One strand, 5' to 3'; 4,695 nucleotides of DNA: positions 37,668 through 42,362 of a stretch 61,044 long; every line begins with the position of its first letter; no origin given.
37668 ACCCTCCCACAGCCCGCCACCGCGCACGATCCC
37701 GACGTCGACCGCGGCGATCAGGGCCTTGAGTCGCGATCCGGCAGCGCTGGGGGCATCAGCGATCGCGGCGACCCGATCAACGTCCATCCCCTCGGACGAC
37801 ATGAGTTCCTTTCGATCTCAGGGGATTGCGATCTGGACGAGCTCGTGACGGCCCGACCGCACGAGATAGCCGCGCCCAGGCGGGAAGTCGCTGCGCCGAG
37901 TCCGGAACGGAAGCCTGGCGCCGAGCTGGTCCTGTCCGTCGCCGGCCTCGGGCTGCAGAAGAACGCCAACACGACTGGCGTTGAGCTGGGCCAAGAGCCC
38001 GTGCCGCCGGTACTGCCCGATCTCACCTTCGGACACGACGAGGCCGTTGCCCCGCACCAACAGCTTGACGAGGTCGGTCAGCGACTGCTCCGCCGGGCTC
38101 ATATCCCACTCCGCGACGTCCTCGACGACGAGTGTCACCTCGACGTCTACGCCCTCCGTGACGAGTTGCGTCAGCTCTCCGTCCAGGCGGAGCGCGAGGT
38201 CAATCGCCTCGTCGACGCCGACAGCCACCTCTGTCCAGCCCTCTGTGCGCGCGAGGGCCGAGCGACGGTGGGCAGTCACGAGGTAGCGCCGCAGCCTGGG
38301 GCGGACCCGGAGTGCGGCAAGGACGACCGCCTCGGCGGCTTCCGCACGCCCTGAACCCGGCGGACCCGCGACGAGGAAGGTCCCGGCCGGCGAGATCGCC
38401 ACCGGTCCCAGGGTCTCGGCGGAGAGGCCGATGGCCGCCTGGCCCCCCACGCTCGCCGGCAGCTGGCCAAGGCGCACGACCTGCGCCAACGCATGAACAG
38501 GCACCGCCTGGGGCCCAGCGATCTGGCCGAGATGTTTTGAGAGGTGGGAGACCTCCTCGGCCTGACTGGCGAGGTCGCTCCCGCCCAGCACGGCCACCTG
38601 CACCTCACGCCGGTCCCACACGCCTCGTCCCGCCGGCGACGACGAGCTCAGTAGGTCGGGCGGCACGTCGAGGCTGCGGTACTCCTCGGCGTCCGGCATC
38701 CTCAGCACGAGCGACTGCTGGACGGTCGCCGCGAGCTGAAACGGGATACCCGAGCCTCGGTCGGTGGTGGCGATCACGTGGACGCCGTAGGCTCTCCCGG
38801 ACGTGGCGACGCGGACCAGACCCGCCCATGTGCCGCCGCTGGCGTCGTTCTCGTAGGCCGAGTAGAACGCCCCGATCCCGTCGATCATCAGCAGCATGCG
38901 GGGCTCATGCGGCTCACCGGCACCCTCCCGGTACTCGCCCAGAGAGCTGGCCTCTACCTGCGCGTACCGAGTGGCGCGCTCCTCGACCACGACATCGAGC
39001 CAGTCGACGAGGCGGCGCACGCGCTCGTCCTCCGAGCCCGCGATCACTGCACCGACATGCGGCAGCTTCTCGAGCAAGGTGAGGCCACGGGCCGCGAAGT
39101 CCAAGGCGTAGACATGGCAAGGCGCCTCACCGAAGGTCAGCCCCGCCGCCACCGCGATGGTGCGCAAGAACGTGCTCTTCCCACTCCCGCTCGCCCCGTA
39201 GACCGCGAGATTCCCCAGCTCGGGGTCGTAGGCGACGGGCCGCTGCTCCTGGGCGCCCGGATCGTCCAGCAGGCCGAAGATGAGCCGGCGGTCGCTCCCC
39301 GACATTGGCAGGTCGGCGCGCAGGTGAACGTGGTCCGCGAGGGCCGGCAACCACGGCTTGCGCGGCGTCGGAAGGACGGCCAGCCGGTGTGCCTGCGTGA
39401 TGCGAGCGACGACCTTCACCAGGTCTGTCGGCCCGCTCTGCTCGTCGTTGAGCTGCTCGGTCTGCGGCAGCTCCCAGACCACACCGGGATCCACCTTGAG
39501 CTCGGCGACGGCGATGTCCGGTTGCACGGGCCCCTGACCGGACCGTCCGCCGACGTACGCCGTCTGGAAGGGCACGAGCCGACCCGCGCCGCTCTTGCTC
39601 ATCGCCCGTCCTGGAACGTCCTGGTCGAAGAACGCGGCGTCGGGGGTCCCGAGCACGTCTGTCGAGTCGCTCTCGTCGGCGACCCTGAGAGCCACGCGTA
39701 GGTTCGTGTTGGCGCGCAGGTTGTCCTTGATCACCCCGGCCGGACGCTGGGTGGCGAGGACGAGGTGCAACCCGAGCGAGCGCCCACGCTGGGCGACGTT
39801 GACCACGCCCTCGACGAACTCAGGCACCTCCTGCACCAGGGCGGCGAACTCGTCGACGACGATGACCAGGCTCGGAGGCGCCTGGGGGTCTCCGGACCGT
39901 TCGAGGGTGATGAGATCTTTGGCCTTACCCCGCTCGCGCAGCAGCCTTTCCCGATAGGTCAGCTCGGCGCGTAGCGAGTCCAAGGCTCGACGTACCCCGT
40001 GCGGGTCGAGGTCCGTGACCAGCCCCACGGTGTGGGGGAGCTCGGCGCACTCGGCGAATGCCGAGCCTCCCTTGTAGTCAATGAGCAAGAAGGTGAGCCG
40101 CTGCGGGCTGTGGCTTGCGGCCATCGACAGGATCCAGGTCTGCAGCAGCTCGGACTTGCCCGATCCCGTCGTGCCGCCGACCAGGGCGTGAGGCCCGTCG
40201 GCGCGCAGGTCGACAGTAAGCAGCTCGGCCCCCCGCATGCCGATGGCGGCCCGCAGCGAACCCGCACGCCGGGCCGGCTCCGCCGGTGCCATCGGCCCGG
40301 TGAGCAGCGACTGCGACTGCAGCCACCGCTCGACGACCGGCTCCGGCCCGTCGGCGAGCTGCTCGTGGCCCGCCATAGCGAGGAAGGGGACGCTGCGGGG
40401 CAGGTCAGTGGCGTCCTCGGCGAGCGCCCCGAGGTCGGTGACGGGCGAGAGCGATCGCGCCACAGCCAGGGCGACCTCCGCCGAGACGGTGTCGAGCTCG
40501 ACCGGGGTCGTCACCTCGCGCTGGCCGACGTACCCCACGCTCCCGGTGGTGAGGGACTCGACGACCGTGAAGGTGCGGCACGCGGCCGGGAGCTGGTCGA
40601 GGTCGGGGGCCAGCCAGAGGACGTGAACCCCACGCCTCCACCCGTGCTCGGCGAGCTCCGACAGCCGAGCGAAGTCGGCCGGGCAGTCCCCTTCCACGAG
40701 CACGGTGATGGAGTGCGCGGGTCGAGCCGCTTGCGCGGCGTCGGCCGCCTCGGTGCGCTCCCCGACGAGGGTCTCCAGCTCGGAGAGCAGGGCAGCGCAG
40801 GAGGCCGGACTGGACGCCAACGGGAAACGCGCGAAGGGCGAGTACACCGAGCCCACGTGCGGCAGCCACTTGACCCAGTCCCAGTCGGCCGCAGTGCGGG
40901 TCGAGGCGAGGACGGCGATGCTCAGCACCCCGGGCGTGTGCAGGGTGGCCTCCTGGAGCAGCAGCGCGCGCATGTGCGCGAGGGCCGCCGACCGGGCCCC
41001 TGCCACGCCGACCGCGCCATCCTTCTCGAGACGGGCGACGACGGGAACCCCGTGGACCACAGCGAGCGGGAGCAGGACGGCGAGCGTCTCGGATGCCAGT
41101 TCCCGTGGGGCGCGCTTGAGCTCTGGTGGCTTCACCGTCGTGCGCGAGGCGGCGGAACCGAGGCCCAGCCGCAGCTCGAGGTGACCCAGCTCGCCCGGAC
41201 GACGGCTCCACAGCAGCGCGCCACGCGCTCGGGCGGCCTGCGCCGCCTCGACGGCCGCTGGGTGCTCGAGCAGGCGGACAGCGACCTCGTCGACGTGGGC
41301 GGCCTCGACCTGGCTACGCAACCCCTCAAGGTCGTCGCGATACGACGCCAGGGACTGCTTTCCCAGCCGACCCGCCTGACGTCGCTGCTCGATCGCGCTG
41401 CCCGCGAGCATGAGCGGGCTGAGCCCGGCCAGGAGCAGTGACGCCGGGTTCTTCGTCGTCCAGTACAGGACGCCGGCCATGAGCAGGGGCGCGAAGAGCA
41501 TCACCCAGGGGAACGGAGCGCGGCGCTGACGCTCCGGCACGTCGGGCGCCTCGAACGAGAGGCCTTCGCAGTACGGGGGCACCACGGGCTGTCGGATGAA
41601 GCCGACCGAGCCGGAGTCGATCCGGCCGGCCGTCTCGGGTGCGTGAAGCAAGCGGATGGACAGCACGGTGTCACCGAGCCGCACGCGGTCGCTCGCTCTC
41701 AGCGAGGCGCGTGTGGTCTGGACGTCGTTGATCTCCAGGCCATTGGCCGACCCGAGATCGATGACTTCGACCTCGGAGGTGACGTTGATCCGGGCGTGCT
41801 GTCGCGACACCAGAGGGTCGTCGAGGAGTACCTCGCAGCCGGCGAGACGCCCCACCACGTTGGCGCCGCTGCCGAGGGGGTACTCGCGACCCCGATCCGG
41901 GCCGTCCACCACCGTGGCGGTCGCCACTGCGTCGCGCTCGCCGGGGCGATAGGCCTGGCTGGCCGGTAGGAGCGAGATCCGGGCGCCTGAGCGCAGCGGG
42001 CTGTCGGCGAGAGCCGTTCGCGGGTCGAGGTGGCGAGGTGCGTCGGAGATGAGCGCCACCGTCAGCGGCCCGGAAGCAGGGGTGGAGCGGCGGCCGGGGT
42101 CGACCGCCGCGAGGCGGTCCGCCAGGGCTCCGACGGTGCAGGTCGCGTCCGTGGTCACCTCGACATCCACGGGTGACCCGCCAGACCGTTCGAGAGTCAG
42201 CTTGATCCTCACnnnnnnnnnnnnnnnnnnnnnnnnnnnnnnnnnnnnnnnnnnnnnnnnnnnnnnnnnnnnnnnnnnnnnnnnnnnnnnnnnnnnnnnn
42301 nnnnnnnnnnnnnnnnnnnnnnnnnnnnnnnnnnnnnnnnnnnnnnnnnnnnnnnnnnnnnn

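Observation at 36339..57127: Minimal T7SS-like module (FHA-EccC/EssC + WXG100 + WXG-lipase) embedded at the end of a kinase/FHA/PP2C + giant Ig protein + MoxR/DUF58/TGase operon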

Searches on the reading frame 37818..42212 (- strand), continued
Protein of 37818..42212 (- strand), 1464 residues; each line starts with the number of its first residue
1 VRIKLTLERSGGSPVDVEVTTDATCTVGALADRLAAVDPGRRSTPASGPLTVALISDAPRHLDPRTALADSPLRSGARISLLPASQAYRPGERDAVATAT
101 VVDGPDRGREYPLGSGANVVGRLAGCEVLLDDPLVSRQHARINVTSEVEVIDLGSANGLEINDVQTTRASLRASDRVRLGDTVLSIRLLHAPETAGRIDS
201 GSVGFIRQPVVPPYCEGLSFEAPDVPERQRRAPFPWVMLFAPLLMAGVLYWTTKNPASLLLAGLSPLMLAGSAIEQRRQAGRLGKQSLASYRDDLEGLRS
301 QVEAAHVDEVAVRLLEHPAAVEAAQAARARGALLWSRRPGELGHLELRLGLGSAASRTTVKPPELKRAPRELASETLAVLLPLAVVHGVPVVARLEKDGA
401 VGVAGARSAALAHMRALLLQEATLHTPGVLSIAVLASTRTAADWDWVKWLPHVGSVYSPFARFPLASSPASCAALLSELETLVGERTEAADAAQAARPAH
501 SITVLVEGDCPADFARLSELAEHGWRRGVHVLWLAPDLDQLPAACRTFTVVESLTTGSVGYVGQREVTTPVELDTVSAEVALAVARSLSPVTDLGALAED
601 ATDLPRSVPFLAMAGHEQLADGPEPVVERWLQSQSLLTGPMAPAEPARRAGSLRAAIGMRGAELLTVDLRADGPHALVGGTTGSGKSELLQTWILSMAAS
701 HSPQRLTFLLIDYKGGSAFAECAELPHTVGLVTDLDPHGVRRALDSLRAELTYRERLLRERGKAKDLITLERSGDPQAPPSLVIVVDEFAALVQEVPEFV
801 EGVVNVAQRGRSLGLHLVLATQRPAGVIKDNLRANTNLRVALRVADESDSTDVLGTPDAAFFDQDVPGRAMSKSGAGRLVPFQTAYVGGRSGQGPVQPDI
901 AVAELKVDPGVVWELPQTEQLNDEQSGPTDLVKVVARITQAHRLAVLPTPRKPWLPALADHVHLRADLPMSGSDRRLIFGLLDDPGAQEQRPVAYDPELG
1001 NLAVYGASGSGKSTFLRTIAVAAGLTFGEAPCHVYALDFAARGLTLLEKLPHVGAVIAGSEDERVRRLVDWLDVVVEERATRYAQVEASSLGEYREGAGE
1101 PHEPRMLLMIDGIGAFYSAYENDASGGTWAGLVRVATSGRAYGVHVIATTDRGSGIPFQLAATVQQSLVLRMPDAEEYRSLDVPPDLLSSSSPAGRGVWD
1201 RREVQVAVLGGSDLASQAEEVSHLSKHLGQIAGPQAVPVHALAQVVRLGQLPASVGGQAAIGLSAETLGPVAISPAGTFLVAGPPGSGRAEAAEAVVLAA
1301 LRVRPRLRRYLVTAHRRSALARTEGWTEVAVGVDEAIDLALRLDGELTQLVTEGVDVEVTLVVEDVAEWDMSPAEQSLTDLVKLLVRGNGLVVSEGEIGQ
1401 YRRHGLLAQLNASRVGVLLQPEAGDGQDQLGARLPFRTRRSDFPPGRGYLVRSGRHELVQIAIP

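Call 61: search_solved_structures(query=window:37818-42212:-, max_evalue=0.00001)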
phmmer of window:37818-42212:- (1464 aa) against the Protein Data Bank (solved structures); distinct sequences matched with E-value up to 0.00001: 36.
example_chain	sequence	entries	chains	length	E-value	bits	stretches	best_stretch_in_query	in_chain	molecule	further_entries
4nh0_A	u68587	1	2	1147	1.2e-70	241.8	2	390-959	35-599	Cell divisionFtsK/SpoIIIE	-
9qks_G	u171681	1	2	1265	5.2e-56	193.3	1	219-959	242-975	ESX secretion system protein YukB,Green fluorescent protein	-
7np7_C1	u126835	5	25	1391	8.4e-56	192.6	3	653-862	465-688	ESX-5 secretion system protein EccC5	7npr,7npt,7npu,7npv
7b9f_C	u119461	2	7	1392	9.5e-53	182.5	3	663-887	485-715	EccC5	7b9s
4lya_A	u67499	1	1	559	1.3e-24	89.3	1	928-1095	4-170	Uncharacterized protein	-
4n1a_A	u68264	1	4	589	1.1e-23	86.2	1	667-878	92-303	Cell divisionFtsK/SpoIIIE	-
9jv8_A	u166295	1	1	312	2.1e-22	81.9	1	951-1179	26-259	ESX-1 secretion system protein EccCb1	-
5fv0_A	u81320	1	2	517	2e-21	78.7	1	979-1095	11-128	ESX secretion system protein EccC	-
2ius_A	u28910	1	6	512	5.1e-16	60.8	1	779-857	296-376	DNA TRANSLOCASE FTSK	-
2iuu_A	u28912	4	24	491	5.1e-16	60.8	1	662-855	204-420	DNA TRANSLOCASE FTSK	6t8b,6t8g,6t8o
2iut_A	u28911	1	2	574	6.3e-16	60.5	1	663-855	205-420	DNA TRANSLOCASE FTSK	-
6o1w_A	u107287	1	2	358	1.8e-11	45.7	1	663-886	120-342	DNA translocase coupling protein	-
6o1x_A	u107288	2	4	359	1.8e-11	45.7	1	663-886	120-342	DNA translocase coupling protein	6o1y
6o1z_A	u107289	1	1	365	1.9e-11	45.6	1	663-886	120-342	DNA translocase coupling protein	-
6lar_F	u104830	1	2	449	7.4e-09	37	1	233-520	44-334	ESX-3 secretion system protein EccC3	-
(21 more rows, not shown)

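Call 81: find_encoding_contigs(protein=P0107, flank=10000, max_places=1)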
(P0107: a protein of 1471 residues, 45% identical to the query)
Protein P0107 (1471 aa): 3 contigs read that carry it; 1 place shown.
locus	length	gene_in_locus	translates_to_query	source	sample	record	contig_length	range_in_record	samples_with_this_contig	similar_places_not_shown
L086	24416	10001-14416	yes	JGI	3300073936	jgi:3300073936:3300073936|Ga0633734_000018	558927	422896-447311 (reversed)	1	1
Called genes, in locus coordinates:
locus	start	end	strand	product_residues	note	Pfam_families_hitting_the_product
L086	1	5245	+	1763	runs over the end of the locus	PF17803:Cadherin_4 (weak), PF17892:Cadherin_5, PF17963:Big_9, PF00041:fn3 (faint)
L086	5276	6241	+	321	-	PF00493:MCM (faint), PF20030:bpMoxR, PF00004:AAA (weak), PF07724:AAA_2 (faint), PF07726:AAA_3, PF07728:AAA_5, PF17863:AAA_lid_2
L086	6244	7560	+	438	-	PF01882:DUF58 (weak)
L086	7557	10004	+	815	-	PF11992:TgpA_N, PF01841:Transglut_core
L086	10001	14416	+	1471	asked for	PF13191:AAA_16 (faint), PF00437:T2SSE (faint), PF13245:AAA_19 (faint), PF13604:AAA_30 (faint), PF00498:FHA, PF16697:Yop-YscD_cpl, PF01580:FtsK_SpoIIIE, PF01580:FtsK_SpoIIIE, +5 more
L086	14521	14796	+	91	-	PF06013:WXG100 (weak)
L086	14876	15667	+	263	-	-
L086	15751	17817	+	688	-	PF25591:LRV_2, PF00092:VWA (weak), PF13519:VWA_2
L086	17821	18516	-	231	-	-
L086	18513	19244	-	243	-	PF14032:PknH_C (weak)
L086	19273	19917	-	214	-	-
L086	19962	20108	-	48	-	-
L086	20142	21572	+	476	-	PF00330:Aconitase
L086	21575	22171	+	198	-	PF00694:Aconitase_C, PF27512:LeuD, PF27434:LeuD_C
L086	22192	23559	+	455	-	PF00275:EPSP_synthase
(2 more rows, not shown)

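Call 82: find_encoding_contigs(protein=P0095, flank=10000, max_places=1)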
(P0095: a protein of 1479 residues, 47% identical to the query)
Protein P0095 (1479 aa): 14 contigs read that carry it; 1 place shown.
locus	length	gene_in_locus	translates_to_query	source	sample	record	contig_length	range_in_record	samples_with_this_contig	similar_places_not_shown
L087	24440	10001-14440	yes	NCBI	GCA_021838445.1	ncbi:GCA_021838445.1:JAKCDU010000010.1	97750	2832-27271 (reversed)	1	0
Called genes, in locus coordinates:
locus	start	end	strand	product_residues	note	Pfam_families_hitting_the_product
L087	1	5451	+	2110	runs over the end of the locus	PF17963:Big_9 (weak), PF17803:Cadherin_4 (weak), PF17892:Cadherin_5, PF17963:Big_9, PF00041:fn3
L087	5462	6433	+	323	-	PF00493:MCM (faint), PF20030:bpMoxR, PF00004:AAA (weak), PF07724:AAA_2 (faint), PF07726:AAA_3, PF07728:AAA_5, PF17863:AAA_lid_2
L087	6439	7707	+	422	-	PF01882:DUF58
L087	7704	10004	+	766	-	PF11992:TgpA_N, PF01841:Transglut_core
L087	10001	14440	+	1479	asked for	PF00498:FHA, PF16697:Yop-YscD_cpl, PF01580:FtsK_SpoIIIE, PF13555:AAA_29 (faint), PF01580:FtsK_SpoIIIE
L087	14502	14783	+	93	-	-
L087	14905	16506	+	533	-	-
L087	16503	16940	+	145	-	-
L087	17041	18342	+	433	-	-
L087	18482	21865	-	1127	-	-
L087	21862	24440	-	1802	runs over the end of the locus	?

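Call 83: find_encoding_contigs(protein=P0118, flank=10000, max_places=1)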
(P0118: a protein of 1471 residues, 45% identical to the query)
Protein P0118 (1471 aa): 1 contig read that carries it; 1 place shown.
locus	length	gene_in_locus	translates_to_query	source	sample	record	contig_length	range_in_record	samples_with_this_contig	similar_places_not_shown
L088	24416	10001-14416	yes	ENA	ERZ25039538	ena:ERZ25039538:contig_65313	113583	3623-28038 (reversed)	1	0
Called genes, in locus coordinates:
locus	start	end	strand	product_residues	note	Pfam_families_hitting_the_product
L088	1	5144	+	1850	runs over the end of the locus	PF17963:Big_9 (weak), PF17892:Cadherin_5 (weak), PF17963:Big_9, PF00041:fn3 (weak), PF25059:FN3_DSCAM-DSCAML_C (faint), PF00041:fn3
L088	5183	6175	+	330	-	PF20030:bpMoxR, PF00493:MCM (weak), PF07724:AAA_2 (faint), PF00004:AAA (weak), PF07726:AAA_3, PF07728:AAA_5, PF17863:AAA_lid_2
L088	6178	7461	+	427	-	PF01882:DUF58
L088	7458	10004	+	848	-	PF01841:Transglut_core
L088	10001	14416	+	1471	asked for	PF00498:FHA, PF16697:Yop-YscD_cpl, PF13191:AAA_16 (faint), PF01580:FtsK_SpoIIIE, PF13401:AAA_22 (faint), PF13555:AAA_29 (faint), PF25199:nSTAND_NTPase5 (faint), PF01580:FtsK_SpoIIIE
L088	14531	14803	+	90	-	PF06013:WXG100 (weak)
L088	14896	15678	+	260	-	-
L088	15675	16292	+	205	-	-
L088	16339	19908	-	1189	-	PF17757:UvrB_inter, PF02559:CarD_TRCF_RID, PF00270:DEAD, PF04851:ResIII (weak), PF00271:Helicase_C, PF22590:Cas3-like_C_2 (weak), PF03461:TRCF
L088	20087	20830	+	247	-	-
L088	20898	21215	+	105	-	-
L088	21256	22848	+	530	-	PF14306:PUA_2, PF01747:ATP-sulfurylase (weak), PF01583:APS_kinase, PF13671:AAA_33 (weak)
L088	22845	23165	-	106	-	PF14012:DUF4229 (weak)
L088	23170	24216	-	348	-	PF00291:PALP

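Call 86: search_protein_families(library=padloc, proteins=[window:37818-42212:-], max_evalue=0.00001)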
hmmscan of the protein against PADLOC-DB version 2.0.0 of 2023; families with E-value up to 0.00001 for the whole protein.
window:37818-42212:- (1464 aa): 4 families
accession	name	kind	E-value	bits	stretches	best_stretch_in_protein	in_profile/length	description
PDLC04140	mad8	-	2.1e-46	156.9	2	654-854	3-263/314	mads_8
PDLC02806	SspH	-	1.5e-35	120.2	1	669-859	1533-1726/1766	SspH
PDLC02804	SspH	-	8.3e-20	67.9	1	652-861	1312-1525/1561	SspH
PDLC01055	HerA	-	8.1e-13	46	0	798-860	438-497/532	Type III coevolved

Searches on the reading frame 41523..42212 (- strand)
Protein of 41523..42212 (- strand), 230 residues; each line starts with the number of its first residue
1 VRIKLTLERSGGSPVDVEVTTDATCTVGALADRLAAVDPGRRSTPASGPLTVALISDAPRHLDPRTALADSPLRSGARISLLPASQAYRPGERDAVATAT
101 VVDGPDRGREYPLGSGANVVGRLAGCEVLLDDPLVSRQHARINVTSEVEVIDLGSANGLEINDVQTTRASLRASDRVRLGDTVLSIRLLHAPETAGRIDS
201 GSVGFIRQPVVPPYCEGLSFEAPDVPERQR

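Call 69: predict_structure(alignment_id=A4)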
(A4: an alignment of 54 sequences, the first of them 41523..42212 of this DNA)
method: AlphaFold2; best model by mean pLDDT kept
length: 230 residues; sequences in the alignment: 54
mean_pLDDT: 85.6   pTM: 0.62
mean pLDDT of the five models: 85.6, 85.1, 84.8, 84.7, 83.2
residues with pLDDT >= 90: 138; 70-90: 51; 50-70: 23; < 50: 18
segments of 3 or more residues with pLDDT < 50: 193-207
pLDDT, mean of each block of 10 residues (from residue 1): 95 94 93 91 75 89 89 95 67 80 98 92 94 98 94 96 97 96 94 46 47 67 81
secondary structure, 60 per line:
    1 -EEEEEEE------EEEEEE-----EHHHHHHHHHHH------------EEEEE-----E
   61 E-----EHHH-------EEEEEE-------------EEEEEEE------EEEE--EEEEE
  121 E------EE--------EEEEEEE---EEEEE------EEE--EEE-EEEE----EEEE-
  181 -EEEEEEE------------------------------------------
elements in order: E2-8 E15-20 H27-37 E50-54 E78-83 E97-103 E110-113 E116-121 E138-144 E148-152 E159-161 E164-166 E168-171 E176-179 E182-188

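Call 73: fold_search(model_id=the predicted structure, library=pdb)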
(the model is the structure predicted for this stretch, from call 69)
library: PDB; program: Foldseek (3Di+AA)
matches with E <= 10: 1369; with E <= 0.001: 104
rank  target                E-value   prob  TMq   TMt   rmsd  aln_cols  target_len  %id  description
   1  8p5x_G                4.5e-10  1.00  0.39  0.85   1.4        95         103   29  Single particle cryo-EM structure of the complex between Corynebacterium glutamicum homohexameric 2-oxoglutarate dehyd (released 2023-08-16)
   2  6i2p_E                4.7e-10  1.00  0.38  0.81   1.4        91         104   33  Crystal structure of the Mycobacterium tuberculosis PknB kinase domain (L33E mutant) in complex with its substrate Gar (released 2019-05-22)
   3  6i2p_D                8.3e-10  1.00  0.38  0.74   1.4        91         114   33  Crystal structure of the Mycobacterium tuberculosis PknB kinase domain (L33E mutant) in complex with its substrate Gar (released 2019-05-22)
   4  6i2r_B                1.2e-09  1.00  0.38  0.90   1.2        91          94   33  Crystal structure of the SucA domain of Mycobacterium smegmatis KGD (alpha-ketoglutarate decarboxylase), mutant R802A, (released 2019-05-22)
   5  8p5r_G                1.2e-09  1.00  0.38  0.86   1.3        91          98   33  Crystal structure of full-length, homohexameric 2-oxoglutarate dehydrogenase KGD from Mycobacterium smegmatis in compl (released 2023-08-16)
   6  6i2q_B                1.4e-09  1.00  0.38  0.88   1.1        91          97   33  Crystal structure of the wild-type SucA domain of Mycobacterium smegmatis KGD (alpha-ketoglutarate decarboxylase), in  (released 2019-05-22)
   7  4qcj                  1.4e-09  1.00  0.40  0.87   1.2        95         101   29  Crystal Structure of OdhI from Corynebacterium glutamicum (released 2014-07-02)
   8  6hc1_A                1.8e-09  1.00  0.37  0.79   2.1        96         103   32  Bdellovibrio bacteriovorus DgcB FHA in complex with phosphorylated N-terminal peptide (released 2019-08-28)
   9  7rj3_C                2.4e-09  1.00  0.38  0.84   1.2        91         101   33  Crystal Structure of the Forkhead Associated (FHA) Domain of the Glycogen Accumulation Regulator (GarA) from Mycobacte (released 2021-07-28)
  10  7rj3_B                3.5e-09  1.00  0.38  0.81   1.9        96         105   30  Crystal Structure of the Forkhead Associated (FHA) Domain of the Glycogen Accumulation Regulator (GarA) from Mycobacte (released 2021-07-28)
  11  7rj3_A                3.7e-09  1.00  0.38  0.81   1.2        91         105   33  Crystal Structure of the Forkhead Associated (FHA) Domain of the Glycogen Accumulation Regulator (GarA) from Mycobacte (released 2021-07-28)
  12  6hc1_B                6.5e-09  1.00  0.38  0.82   1.3        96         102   32  Bdellovibrio bacteriovorus DgcB FHA in complex with phosphorylated N-terminal peptide (released 2019-08-28)
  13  6hc0_D                7.7e-09  1.00  0.38  0.82   1.3        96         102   32  Bdellovibrio bacteriovorus DgcB FHA domain, tail complex (released 2019-08-28)
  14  6hbz_A                8.1e-09  1.00  0.38  0.33   6.4       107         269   30  Bdellovibrio bacteriovorus DgcB Full-length (released 2019-08-28)
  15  6i2r_D                9.1e-09  1.00  0.37  0.89   1.2        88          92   33  Crystal structure of the SucA domain of Mycobacterium smegmatis KGD (alpha-ketoglutarate decarboxylase), mutant R802A, (released 2019-05-22)
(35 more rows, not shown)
